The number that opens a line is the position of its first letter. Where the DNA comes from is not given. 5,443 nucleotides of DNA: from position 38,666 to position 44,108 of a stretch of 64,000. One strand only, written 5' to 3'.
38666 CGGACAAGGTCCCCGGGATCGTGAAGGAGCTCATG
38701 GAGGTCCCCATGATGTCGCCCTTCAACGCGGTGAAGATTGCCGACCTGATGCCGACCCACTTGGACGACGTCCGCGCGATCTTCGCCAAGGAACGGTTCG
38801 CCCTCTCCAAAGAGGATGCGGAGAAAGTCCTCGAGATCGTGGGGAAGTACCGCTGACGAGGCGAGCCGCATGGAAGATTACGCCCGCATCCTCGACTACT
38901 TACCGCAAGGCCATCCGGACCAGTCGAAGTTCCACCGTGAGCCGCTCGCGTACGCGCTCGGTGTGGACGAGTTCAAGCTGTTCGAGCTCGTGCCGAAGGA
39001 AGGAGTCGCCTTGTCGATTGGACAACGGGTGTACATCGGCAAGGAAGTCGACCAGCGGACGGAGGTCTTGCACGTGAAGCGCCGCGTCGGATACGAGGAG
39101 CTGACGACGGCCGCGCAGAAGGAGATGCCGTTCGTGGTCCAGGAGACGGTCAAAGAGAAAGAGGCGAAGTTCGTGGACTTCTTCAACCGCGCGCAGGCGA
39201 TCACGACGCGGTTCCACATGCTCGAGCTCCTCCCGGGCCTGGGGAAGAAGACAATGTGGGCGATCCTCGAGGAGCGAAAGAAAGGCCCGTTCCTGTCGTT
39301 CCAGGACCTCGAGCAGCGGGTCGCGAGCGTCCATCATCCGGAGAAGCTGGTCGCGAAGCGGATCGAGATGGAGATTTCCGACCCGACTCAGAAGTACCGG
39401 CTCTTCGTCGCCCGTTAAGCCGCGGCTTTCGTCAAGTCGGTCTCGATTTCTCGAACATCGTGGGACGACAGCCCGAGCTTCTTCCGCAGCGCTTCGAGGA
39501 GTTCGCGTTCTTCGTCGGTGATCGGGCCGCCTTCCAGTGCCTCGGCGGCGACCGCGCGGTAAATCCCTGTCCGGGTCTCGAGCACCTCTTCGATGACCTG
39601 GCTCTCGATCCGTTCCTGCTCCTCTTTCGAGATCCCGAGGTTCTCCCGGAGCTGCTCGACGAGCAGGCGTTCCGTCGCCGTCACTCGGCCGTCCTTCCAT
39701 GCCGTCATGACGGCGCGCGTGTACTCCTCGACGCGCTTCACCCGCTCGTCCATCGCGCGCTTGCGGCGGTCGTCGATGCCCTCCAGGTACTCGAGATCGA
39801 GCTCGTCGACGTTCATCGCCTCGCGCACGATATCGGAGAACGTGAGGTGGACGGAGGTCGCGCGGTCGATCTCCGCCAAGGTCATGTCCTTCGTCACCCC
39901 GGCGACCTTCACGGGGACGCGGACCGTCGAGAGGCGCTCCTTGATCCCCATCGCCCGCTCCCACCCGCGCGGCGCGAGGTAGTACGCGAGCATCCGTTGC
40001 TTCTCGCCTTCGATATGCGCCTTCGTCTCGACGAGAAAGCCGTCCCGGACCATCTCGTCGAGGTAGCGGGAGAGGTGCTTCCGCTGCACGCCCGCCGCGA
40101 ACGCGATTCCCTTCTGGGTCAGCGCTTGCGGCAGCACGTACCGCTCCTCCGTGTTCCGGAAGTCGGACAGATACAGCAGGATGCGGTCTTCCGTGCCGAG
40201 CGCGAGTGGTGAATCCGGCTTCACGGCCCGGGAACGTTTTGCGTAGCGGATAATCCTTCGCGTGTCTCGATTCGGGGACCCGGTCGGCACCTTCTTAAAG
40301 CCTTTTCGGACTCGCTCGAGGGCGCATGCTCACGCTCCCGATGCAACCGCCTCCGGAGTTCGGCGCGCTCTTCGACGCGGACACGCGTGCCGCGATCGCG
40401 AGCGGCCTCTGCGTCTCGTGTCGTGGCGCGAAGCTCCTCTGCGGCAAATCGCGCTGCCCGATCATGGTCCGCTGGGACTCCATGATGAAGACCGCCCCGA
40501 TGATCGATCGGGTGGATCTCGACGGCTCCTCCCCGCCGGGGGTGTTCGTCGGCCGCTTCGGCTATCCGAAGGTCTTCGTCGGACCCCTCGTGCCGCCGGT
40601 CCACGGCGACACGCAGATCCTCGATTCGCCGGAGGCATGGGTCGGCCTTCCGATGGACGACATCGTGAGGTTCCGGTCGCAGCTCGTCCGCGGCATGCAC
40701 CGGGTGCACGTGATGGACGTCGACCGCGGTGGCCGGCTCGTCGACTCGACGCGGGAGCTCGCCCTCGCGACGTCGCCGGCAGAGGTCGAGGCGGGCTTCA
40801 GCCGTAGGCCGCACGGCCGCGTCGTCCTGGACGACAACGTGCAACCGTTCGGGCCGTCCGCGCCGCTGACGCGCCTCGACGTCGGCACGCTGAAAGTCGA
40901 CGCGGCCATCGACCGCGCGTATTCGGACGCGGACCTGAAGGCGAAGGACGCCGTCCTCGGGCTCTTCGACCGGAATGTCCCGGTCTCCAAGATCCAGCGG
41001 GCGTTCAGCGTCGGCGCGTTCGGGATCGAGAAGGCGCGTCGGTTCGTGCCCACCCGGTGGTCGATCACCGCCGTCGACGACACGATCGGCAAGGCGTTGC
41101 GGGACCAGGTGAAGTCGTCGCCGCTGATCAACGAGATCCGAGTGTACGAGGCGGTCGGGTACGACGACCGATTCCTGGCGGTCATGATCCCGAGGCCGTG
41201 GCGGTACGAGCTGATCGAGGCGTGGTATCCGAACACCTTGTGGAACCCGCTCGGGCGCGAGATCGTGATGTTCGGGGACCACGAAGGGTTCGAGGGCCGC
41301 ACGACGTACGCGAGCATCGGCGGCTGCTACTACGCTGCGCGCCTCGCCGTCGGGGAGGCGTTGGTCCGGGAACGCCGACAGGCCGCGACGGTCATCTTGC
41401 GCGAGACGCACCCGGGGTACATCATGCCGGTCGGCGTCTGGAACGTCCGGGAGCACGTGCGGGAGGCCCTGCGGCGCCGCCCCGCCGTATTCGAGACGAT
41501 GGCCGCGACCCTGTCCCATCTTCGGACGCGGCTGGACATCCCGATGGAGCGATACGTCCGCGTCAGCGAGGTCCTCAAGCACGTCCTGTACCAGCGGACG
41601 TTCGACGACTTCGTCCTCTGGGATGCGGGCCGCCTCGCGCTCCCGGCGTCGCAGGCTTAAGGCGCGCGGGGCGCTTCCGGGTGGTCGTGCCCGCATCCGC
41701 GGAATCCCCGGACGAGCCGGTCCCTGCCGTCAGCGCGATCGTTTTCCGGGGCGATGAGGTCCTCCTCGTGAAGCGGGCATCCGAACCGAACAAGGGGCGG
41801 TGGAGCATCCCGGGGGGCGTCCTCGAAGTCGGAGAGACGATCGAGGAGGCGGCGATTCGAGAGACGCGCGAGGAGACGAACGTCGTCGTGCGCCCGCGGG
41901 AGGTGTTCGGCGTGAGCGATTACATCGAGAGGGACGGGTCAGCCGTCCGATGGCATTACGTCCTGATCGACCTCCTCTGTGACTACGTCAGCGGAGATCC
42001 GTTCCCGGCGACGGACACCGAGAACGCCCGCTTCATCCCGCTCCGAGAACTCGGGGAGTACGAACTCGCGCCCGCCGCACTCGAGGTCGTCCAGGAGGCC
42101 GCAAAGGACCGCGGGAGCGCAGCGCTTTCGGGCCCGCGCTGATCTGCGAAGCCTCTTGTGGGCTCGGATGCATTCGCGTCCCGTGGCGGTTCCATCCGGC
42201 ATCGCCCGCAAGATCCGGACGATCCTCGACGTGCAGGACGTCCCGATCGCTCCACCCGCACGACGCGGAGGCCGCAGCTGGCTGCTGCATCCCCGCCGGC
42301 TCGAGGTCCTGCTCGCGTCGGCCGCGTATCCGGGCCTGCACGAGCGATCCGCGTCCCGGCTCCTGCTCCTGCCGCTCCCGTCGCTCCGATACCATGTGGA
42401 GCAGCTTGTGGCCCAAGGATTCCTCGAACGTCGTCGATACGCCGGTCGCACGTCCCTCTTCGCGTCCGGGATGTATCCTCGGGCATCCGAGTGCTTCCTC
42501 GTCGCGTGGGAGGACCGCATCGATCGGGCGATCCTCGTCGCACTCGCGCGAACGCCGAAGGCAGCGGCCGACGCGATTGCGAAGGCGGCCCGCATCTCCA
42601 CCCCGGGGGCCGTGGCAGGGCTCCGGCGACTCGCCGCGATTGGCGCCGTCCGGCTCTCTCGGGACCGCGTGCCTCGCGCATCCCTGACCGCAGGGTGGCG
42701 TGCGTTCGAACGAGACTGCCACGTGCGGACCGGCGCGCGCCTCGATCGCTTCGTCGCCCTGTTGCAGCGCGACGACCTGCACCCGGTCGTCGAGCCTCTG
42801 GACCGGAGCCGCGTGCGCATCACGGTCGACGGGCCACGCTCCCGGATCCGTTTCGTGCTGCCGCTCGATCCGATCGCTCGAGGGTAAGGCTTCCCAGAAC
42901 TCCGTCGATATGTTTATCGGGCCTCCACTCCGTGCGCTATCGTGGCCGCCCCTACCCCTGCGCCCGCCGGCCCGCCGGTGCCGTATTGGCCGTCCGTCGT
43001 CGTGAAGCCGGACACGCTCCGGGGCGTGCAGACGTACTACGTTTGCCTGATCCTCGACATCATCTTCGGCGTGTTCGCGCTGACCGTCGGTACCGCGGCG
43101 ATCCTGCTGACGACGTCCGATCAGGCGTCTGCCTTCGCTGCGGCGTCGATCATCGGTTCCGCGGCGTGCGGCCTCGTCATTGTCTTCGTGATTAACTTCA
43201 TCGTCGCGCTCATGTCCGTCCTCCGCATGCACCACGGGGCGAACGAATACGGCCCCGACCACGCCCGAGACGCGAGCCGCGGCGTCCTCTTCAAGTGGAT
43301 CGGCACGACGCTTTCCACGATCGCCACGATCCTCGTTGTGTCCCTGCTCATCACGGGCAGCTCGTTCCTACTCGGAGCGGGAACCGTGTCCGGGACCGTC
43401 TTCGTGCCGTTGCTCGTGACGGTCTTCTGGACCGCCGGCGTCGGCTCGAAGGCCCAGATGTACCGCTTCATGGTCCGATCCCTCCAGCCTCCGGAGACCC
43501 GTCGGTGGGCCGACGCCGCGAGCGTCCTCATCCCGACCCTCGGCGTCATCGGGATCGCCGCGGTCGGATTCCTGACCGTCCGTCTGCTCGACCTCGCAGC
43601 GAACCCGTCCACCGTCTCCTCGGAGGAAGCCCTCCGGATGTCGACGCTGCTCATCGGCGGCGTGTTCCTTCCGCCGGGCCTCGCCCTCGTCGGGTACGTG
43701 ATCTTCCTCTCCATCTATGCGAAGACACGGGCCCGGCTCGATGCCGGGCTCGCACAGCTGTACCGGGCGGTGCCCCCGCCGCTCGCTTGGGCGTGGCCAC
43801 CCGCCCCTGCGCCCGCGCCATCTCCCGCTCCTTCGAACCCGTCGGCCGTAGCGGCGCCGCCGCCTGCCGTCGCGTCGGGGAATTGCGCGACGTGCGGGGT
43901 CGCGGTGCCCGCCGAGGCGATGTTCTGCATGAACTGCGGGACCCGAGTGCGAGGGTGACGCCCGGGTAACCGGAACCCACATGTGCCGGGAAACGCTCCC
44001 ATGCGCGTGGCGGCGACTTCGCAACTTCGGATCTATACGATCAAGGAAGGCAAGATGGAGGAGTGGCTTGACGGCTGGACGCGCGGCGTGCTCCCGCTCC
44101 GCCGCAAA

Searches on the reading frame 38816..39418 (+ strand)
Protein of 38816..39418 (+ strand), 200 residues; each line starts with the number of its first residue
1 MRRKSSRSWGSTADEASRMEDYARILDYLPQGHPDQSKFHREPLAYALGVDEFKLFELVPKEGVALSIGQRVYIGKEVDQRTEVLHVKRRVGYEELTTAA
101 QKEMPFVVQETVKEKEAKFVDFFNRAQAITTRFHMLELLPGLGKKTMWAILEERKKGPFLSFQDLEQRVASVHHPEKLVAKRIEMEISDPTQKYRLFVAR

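Call 59: search_protein_families(library=pfam, proteins=[window:38816-39418:+], max_evalue=0.0001)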
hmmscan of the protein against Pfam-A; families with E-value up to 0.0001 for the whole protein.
window:38816-39418:+ (200 aa): 2 families
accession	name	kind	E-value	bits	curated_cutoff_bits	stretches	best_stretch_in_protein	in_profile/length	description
PF04919.18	DUF655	-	3.1e-66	223.2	22.2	1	19-198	1-180/181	Protein of unknown function (DUF655)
PF14579.12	HHH_6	-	2.7e-05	24.7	25.6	0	137-176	28-68/90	Helix-hairpin-helix motif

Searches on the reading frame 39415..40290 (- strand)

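Call 59: search_protein_families(library=pfam, proteins=[window:39415-40290:-], max_evalue=0.0001)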
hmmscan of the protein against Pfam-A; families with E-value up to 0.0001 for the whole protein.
window:39415-40290:- (291 aa): 1 family
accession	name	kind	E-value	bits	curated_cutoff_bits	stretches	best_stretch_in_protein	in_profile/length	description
PF13545.12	HTH_Crp_2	-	8.4e-05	22.9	27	0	37-90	6-56/70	Crp-like helix-turn-helix domain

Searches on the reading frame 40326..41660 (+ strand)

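Call 59: search_protein_families(library=pfam, proteins=[window:40326-41660:+], max_evalue=0.0001)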
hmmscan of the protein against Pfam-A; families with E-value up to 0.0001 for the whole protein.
window:40326-41660:+ (444 aa): 2 families
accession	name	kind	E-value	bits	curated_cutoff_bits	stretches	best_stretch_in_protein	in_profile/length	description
PF04894.17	Nre_N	-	9.6e-97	324.4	25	1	38-307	1-270/270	Archaeal Nre, N-terminal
PF04895.17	Nre_C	-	1.5e-37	128.3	27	1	320-429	1-110/110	Archaeal Nre, C-terminal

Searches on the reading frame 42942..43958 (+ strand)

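Call 59: search_protein_families(library=pfam, proteins=[window:42942-43958:+], max_evalue=0.0001)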
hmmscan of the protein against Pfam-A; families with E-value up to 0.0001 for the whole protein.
window:42942-43958:+ (338 aa): 1 family
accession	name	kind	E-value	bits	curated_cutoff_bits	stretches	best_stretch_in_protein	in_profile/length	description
PF13240.11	Zn_Ribbon_1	-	8.2e-06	25.9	25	1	315-335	2-22/23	zinc-ribbon domain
